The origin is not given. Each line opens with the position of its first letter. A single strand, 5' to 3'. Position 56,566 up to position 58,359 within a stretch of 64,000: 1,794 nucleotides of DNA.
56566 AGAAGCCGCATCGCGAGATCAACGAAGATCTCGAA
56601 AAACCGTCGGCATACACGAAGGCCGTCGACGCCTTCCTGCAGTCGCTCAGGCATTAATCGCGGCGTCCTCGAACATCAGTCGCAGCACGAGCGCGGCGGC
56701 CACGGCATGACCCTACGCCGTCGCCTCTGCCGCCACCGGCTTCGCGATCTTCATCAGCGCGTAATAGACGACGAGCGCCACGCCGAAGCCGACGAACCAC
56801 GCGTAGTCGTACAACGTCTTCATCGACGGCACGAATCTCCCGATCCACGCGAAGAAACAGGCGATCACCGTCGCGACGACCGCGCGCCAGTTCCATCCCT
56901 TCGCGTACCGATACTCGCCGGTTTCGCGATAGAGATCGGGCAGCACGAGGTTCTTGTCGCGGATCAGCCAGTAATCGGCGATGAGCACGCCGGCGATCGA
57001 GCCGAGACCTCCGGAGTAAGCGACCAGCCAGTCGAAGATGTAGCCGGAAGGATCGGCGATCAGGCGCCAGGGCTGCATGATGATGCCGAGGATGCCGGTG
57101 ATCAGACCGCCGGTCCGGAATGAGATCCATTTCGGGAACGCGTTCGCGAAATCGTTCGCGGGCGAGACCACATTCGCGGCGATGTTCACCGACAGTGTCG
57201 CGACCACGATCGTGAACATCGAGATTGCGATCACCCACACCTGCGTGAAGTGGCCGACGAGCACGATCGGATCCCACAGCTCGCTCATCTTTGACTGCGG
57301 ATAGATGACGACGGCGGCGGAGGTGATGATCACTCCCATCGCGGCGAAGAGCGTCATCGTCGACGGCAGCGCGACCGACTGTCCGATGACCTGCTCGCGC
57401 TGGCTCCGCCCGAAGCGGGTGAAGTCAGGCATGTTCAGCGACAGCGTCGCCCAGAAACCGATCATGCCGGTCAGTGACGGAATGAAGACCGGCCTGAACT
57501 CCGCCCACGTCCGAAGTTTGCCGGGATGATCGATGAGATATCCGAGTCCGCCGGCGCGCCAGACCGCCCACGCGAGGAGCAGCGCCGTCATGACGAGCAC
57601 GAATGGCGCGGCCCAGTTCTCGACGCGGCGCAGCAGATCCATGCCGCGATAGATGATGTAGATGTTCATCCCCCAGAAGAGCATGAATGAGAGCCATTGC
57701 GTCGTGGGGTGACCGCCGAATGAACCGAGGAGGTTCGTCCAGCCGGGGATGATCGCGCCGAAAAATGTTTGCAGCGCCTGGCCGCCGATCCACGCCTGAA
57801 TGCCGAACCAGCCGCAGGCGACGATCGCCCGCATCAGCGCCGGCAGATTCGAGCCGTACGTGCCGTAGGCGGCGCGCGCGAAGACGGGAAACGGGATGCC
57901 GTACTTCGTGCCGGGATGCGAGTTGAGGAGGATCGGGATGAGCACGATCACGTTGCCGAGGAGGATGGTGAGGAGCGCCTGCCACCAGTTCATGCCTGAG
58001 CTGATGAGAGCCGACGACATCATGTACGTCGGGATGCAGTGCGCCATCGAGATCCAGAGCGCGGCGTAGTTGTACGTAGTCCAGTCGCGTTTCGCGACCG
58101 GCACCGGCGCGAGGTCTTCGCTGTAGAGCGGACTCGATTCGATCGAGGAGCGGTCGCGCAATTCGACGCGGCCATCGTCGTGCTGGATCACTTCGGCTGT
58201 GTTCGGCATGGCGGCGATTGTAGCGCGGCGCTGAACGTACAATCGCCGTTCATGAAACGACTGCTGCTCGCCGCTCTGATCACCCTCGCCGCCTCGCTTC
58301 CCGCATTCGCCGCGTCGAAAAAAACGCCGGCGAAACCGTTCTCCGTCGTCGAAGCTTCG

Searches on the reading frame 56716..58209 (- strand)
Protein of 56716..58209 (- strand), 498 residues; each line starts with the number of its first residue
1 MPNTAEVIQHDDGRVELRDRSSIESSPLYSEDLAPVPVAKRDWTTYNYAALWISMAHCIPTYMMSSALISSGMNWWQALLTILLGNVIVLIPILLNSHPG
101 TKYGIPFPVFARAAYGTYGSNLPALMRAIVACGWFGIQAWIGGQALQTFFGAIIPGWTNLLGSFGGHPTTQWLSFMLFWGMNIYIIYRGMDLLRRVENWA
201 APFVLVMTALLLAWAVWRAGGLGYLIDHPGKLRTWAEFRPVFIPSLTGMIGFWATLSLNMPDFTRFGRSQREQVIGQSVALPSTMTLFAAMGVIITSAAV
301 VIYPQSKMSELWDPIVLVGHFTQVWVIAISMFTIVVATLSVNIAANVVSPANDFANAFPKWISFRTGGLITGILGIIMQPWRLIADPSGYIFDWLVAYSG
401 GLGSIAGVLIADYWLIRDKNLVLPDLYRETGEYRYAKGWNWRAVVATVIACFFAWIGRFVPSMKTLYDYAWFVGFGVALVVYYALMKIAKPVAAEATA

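Call 59: find_related_loci(query=window:56716-58209:-, collection=metagenome_contigs, flank=6000)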
Query window:56716-58209:- (498 aa) in metagenome_contigs; peptide patterns used: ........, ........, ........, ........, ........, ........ (x = any residue, [..] = any of these).
600 stretches matched a pattern (row limit reached: there are more); 587 encode a relative of the query (tblastn E <= 1e-3); the best 80 are kept; 80 distinct loci.
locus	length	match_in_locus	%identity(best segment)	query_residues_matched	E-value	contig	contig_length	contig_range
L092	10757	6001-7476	83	1-491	0e+0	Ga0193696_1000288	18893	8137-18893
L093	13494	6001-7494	82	1-495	0e+0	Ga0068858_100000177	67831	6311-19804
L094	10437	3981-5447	82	1-488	0e+0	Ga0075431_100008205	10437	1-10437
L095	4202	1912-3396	79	1-494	0e+0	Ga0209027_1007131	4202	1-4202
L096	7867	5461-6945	79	1-493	0e+0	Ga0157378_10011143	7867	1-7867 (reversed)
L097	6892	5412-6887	80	2-491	0e+0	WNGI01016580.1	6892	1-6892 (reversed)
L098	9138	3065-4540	80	1-491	0e+0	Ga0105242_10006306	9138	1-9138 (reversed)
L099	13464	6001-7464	77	4-491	0e+0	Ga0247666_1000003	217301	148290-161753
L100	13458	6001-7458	78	6-491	0e+0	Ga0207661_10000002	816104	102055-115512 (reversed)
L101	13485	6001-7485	77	1-493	0e+0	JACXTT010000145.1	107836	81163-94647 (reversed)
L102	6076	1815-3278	77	4-491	0e+0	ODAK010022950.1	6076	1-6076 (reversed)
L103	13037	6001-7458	78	7-491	0e+0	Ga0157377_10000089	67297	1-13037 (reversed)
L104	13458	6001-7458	78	6-491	0e+0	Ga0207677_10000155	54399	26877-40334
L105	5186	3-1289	90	68-496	0e+0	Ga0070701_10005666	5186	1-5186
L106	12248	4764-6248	77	5-496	0e+0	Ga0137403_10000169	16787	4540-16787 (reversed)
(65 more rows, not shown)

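Call 64: search_protein_families(library=pfam, proteins=[L105:2086-3009:-, L105:1316-2083:+], max_evalue=0.01)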
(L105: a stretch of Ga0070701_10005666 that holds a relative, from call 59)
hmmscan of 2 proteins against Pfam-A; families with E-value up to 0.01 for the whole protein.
L105:2086-3009:- (308 aa): 6 families
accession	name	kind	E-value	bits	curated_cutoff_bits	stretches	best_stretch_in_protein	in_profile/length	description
PF20434.5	BD-FAE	-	1.1e-23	84.3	26.8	1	82-187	2-111/215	BD-FAE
PF07859.19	Abhydrolase_3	-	3.6e-12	46.9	25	1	96-274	2-199/210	alpha/beta hydrolase fold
PF00135.34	COesterase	-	4.3e-10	39.6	27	1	82-209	89-228/515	Carboxylesterase family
PF12697.13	Abhydrolase_6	-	2.8e-05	25.3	26.3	1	95-236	1-134/217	Alpha/beta hydrolase family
PF00326.27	Peptidase_S9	-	0.0001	22.3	22.6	1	132-269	31-175/213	Prolyl oligopeptidase family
PF12146.15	Hydrolase_4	-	0.00024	20.9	27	1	144-204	60-114/239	Serine aminopeptidase, S33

L105:1316-2083:+ (256 aa): 0 families
